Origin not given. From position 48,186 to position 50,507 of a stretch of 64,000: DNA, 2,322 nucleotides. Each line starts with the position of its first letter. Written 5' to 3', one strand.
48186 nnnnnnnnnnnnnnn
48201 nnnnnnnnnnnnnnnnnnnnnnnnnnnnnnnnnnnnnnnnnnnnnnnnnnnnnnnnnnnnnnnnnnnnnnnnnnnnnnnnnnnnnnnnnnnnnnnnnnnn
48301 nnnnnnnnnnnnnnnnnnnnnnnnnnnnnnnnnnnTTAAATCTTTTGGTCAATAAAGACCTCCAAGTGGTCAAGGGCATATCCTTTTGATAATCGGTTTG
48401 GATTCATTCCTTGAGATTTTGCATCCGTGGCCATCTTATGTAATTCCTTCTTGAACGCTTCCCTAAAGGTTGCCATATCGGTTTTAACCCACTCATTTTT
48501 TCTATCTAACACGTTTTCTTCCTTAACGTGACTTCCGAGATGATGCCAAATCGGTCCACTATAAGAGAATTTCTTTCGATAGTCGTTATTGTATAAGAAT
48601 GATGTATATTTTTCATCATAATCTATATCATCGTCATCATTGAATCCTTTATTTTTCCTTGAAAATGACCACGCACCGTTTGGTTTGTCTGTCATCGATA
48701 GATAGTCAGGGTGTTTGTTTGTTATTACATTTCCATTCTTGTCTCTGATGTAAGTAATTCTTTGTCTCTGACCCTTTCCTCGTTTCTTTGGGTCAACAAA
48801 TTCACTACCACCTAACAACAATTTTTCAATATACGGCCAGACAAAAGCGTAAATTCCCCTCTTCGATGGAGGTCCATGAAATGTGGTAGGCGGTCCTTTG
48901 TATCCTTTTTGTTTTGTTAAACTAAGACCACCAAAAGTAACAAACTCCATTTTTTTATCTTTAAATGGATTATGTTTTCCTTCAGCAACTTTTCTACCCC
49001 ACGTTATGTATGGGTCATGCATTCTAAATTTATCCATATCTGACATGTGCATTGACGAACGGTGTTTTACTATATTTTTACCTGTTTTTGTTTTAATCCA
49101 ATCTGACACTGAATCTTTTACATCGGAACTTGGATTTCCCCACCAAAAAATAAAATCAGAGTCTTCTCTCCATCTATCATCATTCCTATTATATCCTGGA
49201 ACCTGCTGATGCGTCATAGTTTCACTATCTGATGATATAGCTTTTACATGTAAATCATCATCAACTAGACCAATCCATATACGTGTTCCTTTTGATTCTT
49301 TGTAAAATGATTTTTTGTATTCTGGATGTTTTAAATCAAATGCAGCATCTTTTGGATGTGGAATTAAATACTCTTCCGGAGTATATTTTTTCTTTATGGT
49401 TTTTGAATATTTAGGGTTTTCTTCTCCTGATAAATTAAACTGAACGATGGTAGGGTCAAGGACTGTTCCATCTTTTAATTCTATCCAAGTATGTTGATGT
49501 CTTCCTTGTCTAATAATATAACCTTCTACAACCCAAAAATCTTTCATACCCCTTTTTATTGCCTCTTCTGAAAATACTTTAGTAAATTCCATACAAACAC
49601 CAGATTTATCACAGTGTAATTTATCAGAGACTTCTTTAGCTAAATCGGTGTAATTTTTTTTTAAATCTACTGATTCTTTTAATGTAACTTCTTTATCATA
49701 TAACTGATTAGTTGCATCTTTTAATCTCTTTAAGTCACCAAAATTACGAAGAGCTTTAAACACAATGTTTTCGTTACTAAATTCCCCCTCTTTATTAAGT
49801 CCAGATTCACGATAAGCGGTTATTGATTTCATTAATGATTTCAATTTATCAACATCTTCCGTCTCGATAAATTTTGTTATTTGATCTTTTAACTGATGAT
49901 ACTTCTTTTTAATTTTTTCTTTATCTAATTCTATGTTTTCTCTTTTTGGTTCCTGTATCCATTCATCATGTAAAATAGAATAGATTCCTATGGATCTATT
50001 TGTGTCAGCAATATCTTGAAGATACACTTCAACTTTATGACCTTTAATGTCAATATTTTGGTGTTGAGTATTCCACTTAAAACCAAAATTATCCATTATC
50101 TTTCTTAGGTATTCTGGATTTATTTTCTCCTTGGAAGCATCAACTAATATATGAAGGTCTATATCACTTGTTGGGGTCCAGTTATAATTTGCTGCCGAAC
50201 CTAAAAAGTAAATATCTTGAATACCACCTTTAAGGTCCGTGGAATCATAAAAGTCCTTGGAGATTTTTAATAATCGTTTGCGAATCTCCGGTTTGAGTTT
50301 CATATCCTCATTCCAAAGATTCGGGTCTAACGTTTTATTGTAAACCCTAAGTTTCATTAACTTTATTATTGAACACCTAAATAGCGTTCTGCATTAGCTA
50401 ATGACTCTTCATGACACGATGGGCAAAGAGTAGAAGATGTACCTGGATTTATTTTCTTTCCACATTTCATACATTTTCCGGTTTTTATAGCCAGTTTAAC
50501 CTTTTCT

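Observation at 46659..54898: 8.2-kb accessory island splitting the normally adjacent sheath and tube genes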

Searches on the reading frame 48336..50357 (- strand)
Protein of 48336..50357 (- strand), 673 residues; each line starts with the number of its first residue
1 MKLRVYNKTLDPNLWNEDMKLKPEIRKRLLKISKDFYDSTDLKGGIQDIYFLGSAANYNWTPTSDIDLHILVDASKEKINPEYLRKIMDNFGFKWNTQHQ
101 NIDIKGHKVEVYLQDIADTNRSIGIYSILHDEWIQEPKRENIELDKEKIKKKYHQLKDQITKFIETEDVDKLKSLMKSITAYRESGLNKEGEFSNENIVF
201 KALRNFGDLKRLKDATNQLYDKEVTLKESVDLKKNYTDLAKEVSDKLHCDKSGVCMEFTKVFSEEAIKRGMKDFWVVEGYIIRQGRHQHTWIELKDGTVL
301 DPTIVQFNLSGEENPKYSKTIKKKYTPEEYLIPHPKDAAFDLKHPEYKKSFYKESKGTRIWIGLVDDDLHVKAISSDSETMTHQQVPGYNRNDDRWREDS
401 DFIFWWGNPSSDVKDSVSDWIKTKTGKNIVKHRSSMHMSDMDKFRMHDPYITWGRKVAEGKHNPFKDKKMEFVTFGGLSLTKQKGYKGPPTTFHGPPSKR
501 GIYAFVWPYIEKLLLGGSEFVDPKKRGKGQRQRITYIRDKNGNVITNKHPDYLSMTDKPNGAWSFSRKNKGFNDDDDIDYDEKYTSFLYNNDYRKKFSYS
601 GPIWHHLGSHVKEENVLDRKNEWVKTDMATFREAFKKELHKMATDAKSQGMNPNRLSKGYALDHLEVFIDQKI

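Call 4: search_protein_families(library=pfam, proteins=[window:48336-50357:-], max_evalue=0.01)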
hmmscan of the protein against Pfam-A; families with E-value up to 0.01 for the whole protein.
window:48336-50357:- (673 aa): 4 families
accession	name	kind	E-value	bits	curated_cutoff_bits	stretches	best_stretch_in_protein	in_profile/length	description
PF01909.29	NTP_transf_2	-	5e-05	24.1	21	1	44-99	13-47/93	Nucleotidyltransferase domain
PF18765.7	Polbeta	-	0.00023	21.7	26.9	1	46-94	13-58/93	Polymerase beta, Nucleotidyltransferase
PF22600.2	MTPAP-like_central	-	0.00026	21.5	27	1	16-94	16-86/139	Poly(A) RNA polymerase, mitochondrial-like, central palm domain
PF17250.7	NDUFB11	-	0.0085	17.1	27.9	1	504-578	2-69/86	NADH-ubiquinone oxidoreductase 11 kDa subunit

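Call 5: search_protein_families(library=phrogs, proteins=[window:48336-50357:-], max_evalue=0.001)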
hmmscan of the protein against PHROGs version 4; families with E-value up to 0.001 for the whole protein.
window:48336-50357:- (673 aa): 1 family
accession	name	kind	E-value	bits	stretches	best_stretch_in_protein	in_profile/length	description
phrog_36119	-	unknown function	7.7e-46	157.5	1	6-225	21-246/247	-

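Call 28: search_dna_similar(query=window:48336-50357:-, collection=phages, mode=protein, max_rows=30, max_evalue=0.001)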
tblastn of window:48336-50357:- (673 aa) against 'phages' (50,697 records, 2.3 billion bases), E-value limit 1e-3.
Records with a match: 45; places in all: 47; records where one place covers at least 80% of the query: 0.
Best place of each record, by identity: <60% 45.
By first word of the organism name: Prevotella 15; Synechococcus 14; Maribacter 8; uncultured 5; Caulobacter 2; Marine 1.
By host as written in the record: Prevotella sp. 15; Synechococcus sp. MW02 8; Maribacter forsetii DSM18668 8; - 6; Synechococcus sp. LC16 2; Synechococcus sp. 2; Caulobacter crescentus CB15 2; Synechococcus sp. CRE1902 1; and 1 more.
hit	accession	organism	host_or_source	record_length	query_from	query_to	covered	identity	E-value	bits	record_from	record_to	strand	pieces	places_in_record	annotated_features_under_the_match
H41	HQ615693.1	Synechococcus phage S-CRM01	Synechococcus sp. LC16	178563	10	292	42%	34.0%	4e-27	124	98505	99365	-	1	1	hypothetical protein (x2)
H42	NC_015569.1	Synechococcus phage S-CRM01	Synechococcus sp. LC16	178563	10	292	42%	34.0%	4e-27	124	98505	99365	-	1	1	hypothetical protein (x2)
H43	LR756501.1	uncultured phage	metagenomic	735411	6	222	32%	39.9%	1e-35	150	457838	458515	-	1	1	record has no annotation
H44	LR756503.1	uncultured phage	metagenomic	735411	6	222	32%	39.9%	1e-35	150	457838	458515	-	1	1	record has no annotation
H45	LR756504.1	uncultured phage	metagenomic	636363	8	227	33%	38.0%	4e-32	139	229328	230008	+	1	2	record has no annotation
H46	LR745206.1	uncultured phage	metagenomic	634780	10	223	32%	39.0%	5e-33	142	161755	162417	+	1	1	record has no annotation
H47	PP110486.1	Synechococcus phage MC09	Synechococcus sp. MW02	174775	10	235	34%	36.4%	2e-28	128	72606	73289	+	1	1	hypothetical protein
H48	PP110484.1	Synechococcus phage MA01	Synechococcus sp. MW02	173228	10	235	34%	36.4%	4e-28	127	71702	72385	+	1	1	hypothetical protein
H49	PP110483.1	Synechococcus phage MA10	Synechococcus sp. MW02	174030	10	235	34%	36.4%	4e-28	127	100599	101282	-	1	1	hypothetical protein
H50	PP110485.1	Synechococcus phage ME01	Synechococcus sp. MW02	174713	10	235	34%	36.4%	4e-28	127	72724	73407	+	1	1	hypothetical protein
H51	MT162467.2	Synechococcus phage S-H34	Synechococcus sp. MW02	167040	10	235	34%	36.4%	5e-28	127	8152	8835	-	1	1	hypothetical protein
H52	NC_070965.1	Synechococcus phage S-H34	Synechococcus sp. MW02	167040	10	235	34%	36.4%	5e-28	127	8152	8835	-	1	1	hypothetical protein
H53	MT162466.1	Synechococcus phage S-N03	Synechococcus sp. MW02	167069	10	235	34%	36.4%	1e-27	125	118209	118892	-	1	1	hypothetical protein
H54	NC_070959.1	Synechococcus phage S-N03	Synechococcus sp. MW02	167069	10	235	34%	36.4%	1e-27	125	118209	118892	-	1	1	hypothetical protein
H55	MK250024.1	Prevotella phage Lak-B5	Prevotella sp.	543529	6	229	33%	36.4%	2e-27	125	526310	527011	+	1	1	record has no annotation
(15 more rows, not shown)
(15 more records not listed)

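Call 29: get_annotated_region(hit=H41, flank=5000)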
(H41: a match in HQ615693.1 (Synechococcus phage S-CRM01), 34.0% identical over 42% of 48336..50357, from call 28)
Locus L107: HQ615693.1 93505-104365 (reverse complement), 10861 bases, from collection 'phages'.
description: Synechococcus phage S-CRM01, complete genome.
organism: Synechococcus phage S-CRM01 (NCBI taxid 1026955)
taxonomy: Viruses; Duplodnaviria; Heunggongvirae; Uroviricota; Caudoviricetes; Kyanoviridae
host: Synechococcus sp. LC16; source: Copco Reservoir, Klamath River; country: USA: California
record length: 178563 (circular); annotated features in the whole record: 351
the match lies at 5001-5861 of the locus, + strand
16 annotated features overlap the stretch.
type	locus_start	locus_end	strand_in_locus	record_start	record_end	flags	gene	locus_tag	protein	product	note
CDS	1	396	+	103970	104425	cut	-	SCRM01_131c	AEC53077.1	hypothetical protein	g131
CDS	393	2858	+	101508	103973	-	-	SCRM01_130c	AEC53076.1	serine/threonine kinase PKN8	-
CDS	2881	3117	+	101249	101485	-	-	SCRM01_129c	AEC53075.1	hypothetical protein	g129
CDS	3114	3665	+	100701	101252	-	-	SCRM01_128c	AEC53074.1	hypothetical protein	g128; T4-like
CDS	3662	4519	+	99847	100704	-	-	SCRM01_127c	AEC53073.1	hypothetical cyanophage protein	g127; T4-like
CDS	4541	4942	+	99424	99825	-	-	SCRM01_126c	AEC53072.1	hypothetical protein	g126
CDS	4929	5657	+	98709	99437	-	-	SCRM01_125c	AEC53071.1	hypothetical protein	g125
CDS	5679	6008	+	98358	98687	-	-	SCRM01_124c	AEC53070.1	hypothetical protein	g124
CDS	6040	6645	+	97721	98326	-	-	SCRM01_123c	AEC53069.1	hypothetical protein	hypothetical cyanobacterial protein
CDS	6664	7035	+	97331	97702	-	-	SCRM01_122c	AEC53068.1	hypothetical cyanophage protein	g122; T4-like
regulatory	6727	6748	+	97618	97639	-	-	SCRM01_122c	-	terminator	Rho independent terminator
CDS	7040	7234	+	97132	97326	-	-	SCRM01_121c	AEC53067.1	hypothetical protein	g121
regulatory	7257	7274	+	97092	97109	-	-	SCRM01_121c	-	terminator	Rho independent terminator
CDS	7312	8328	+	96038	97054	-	gp61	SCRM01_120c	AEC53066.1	DNA primase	g120; T4-like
CDS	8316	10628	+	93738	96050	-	nrdA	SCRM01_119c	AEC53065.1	ribonucleotide-diphosphate reductase subunit A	g119; T4-like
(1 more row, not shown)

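Call 30: search_solved_structures(query=window:48336-50357:-, max_evalue=1)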
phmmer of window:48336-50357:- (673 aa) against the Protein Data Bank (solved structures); distinct sequences matched with E-value up to 1: 1.
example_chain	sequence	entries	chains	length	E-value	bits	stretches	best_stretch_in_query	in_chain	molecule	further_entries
2rff_A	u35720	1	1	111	0.24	12.9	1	24-77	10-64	Putative nucleotidyltransferase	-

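Call 37: search_protein_families(library=pfam, proteins=[window:48336-50357:-], max_evalue=10)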
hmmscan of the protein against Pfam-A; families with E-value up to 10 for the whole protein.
window:48336-50357:- (673 aa): 4 families
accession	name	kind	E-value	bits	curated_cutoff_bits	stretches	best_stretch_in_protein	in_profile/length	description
PF01909.29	NTP_transf_2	-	5e-05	24.1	21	1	44-99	13-47/93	Nucleotidyltransferase domain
PF18765.7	Polbeta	-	0.00023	21.7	26.9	1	46-94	13-58/93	Polymerase beta, Nucleotidyltransferase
PF22600.2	MTPAP-like_central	-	0.00026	21.5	27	1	16-94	16-86/139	Poly(A) RNA polymerase, mitochondrial-like, central palm domain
PF17250.7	NDUFB11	-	0.0085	17.1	27.9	1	504-578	2-69/86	NADH-ubiquinone oxidoreductase 11 kDa subunit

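Call 83: search_protein_families(library=ncbifam, proteins=[window:48336-50357:-], max_evalue=0.1)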
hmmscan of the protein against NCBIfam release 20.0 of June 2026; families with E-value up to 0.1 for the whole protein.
window:48336-50357:- (673 aa): 2 families
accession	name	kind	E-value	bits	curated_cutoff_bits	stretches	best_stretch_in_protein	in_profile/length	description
NF047752.1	MntA_antitoxin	equivalog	0.0052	16.6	60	1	46-85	7-37/106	type VII toxin-antitoxin system MntA family adenylyltransferase antitoxin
NF047699.2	sulf_reg_SurR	exception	0.03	14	250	1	135-231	96-185/221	sulfur metabolism transcriptional regulator SurR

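Call 84: search_protein_families(library=padloc, proteins=[window:48336-50357:-], max_evalue=0.01)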
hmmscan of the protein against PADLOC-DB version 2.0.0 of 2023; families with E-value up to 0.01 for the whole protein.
window:48336-50357:- (673 aa): 4 families
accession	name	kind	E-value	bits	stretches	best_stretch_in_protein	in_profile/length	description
PDLC04907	PDC-S09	-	0.006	14.7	0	28-84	9-65/114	-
PDLC04906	PDC-S09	-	0.0086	14.4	0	38-78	16-56/98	-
PDLC04904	PDC-S09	-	0.0086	14.3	0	27-77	6-56/104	-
PDLC04902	PDC-S09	-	0.0094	14.3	0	44-76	19-49/97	-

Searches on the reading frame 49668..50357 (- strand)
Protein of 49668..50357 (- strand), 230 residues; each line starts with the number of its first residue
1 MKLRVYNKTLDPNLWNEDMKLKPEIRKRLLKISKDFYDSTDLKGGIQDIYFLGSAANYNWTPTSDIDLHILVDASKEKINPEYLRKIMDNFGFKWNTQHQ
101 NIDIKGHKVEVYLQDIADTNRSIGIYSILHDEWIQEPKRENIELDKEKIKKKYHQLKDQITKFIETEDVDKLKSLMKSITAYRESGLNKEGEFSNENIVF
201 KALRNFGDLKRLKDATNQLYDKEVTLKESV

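Call 61: find_homologous_proteins(query=window:49668-50357:-, max_evalue=0.001)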
Query seq(230 aa) (230 aa): 649 proteins with E <= 0.001 among 2719 candidates; the best 120 are listed.
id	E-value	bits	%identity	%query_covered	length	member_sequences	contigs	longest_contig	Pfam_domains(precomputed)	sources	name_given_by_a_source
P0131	4.6e-86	306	60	99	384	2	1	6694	-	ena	-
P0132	1.9e-84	301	60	100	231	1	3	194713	-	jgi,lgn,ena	-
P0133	5.9e-84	299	58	99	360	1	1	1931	-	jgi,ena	-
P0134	3.5e-83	297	61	99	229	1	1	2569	-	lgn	-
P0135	1.1e-82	295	58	100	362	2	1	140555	-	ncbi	-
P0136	1.6e-82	294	57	99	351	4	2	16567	-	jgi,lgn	jgi:predicted nucleotidyltransferase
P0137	5.3e-82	293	58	100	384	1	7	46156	-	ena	-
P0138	7.6e-82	292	60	99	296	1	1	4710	-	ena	-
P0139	1.5e-81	291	58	99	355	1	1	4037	-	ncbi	-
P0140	1.6e-81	291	57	99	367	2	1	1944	-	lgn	-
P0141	2.0e-81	291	56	99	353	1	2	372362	-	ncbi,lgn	-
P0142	3.7e-81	290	58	99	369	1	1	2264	-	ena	-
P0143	7.0e-81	289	57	99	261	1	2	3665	-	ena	-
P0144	9.2e-81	289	59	100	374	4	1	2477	-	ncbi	-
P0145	1.6e-80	288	58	99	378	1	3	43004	-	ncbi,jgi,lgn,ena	jgi:predicted nucleotidyltransferase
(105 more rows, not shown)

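Call 64: search_solved_structures(query=A4, max_evalue=10)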
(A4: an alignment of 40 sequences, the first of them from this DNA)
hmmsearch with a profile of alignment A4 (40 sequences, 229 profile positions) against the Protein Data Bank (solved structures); distinct sequences matched with E-value up to 10: 15.
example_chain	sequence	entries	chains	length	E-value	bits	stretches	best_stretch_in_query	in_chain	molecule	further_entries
5jnb_A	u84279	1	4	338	0.026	17.2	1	9-84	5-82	Poly(A) RNA polymerase gld-2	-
4zrl_A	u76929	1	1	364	0.029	17.1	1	9-84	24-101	Poly(A) RNA polymerase gld-2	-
2rff_A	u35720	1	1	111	0.033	16.9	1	25-73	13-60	Putative nucleotidyltransferase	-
6dvz_A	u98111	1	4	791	0.046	16.4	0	136-186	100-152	Transient receptor potential cation channel subfamily V member 3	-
6dvw_A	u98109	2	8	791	0.046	16.4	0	136-186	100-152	Transient receptor potential cation channel subfamily V member 3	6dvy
6pvn_A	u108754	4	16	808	0.049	16.3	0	136-186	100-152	Transient receptor potential cation channel subfamily V member 3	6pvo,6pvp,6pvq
7ras_A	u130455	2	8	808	0.049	16.3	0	136-186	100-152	Transient receptor potential cation channel subfamily V member 3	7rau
6pvl_A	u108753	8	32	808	0.049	16.3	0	136-186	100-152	Transient receptor potential cation channel subfamily V member 3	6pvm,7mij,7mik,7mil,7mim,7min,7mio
7ugg_A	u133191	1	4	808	0.049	16.3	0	136-186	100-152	Transient receptor potential cation channel subfamily V member 3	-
9xbd_E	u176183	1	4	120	0.1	15.2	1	37-96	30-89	Nucleotidyltransferase domain-containing protein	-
8cwp_A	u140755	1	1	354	0.56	12.8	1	95-178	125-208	Glycerophosphoryl diester phosphodiesterase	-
7xs4_A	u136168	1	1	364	0.78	12.4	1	48-85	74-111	UTP:RNA uridylyltransferase 1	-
6l3f_A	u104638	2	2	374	0.81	12.3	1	48-85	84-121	UTP:RNA uridylyltransferase 1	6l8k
9hcg_p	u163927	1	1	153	0.86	12.2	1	113-197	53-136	Large ribosomal subunit protein mL62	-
1j26_A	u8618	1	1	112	0.94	12.1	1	113-179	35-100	immature colon carcinoma transcript 1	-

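Call 75: predict_structure(alignment_id=A4)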
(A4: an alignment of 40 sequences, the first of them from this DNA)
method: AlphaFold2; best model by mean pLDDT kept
length: 230 residues; sequences in the alignment: 40
mean_pLDDT: 91.1   pTM: 0.78
mean pLDDT of the five models: 91.1, 90.4, 87.9, 87.9, 86.4
residues with pLDDT >= 90: 158; 70-90: 68; 50-70: 4; < 50: 0
segments of 3 or more residues with pLDDT < 50: none
pLDDT, mean of each block of 10 residues (from residue 1): 79 95 98 97 94 89 92 89 89 93 94 91 92 91 86 97 94 95 89 89 92 94 78
secondary structure, 60 per line:
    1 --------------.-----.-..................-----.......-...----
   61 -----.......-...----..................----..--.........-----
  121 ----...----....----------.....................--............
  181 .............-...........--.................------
elements in order: H23-40 E46-52 E66-72 H81-98 E107-115 E125-127 E132-135 H146-166 H169-193 H195-205 H208-224

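Call 77: fold_search(model_id=the predicted structure, library=pdb)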
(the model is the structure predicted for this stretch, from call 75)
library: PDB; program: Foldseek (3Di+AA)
matches with E <= 10: 478; with E <= 0.001: 2
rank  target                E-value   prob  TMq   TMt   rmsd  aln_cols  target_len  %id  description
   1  6xz0                  3.7e-04  0.97  0.30  0.28  12.9       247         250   12  Crystal structure of spectinomycin adenyltransferase AAD(9) from Enterococcus faecialis with spectinomycin (released 2020-04-15)
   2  6p8u_A                8.3e-04  0.97  0.29  0.23  16.1       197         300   15  Structure of P. aeruginosa ATCC27853 CdnD:HORMA2:Peptide 1 complex (released 2019-12-25)
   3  6sxj                  1.2e-03  0.96  0.32  0.30  12.3       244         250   13  Crystal structure of spectinomycin adenyltransferase AAD(9) from Enterococcus faecialis (released 2020-04-15)
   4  6p82_D                1.4e-03  0.95  0.29  0.23  16.8       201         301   16  Structure of P. aeruginosa ATCC27853 CdnD, Apo form 1 (released 2019-12-25)
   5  6p82_A                1.5e-03  0.96  0.31  0.26  16.3       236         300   15  Structure of P. aeruginosa ATCC27853 CdnD, Apo form 1 (released 2019-12-25)
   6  6p82_B                1.9e-03  0.92  0.30  0.24  16.6       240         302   15  Structure of P. aeruginosa ATCC27853 CdnD, Apo form 1 (released 2019-12-25)
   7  6xxq_A                2.1e-03  0.89  0.29  0.28  14.5       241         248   14  Crystal structure of spectinomycin adenyltransferase AAD(9) from Enterococcus faecialis with ATP and spectinomycin (released 2020-04-15)
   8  6p8j_A                8.7e-03  0.87  0.28  0.22  11.8       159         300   16  Structure of P. aeruginosa ATCC27853 CdnD D62N/D64N mutant bound to ATP (released 2019-12-25)
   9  2rff                  1.4e-02  0.99  0.28  0.49   4.8       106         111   20  Crystal structure of a putative nucleotidyltransferase (NP_343093.1) from Sulfolobus solfataricus at 1.40 A resolution (released 2007-10-16)
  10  6e0m                  2.6e-02  0.63  0.28  0.25  16.1       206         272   12  Structure of Elizabethkingia meningoseptica CdnE cyclic dinucleotide synthase (released 2019-02-20)
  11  6e0n                  3.2e-02  0.69  0.30  0.26  15.4       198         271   14  Structure of Elizabethkingia meningoseptica CdnE cyclic dinucleotide synthase with GTP and Apcpp (released 2019-02-20)
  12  1no5_B                3.4e-02  0.77  0.24  0.43   6.0       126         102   17  Structure of HI0073 from Haemophilus influenzae, the nucleotide binding domain of the HI0073/HI0074 two protein nucleo (released 2004-03-16)
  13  8xeo_B                4.9e-02  0.84  0.23  0.43   5.5       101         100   17  Crystal structure of MNT antitoxin (released 2024-12-18)
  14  7uy4_B                4.9e-02  0.33  0.26  0.24  14.1       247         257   12  Aminoglycoside-modifying enzyme ANT-3,9 in complex with spectinomycin and AMP-PNP (released 2023-05-10)
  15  6u7b_A                4.9e-02  0.33  0.27  0.22  15.1       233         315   12  Structure of E. coli MS115-1 CdnC:HORMA-deltaN complex (released 2019-12-25)
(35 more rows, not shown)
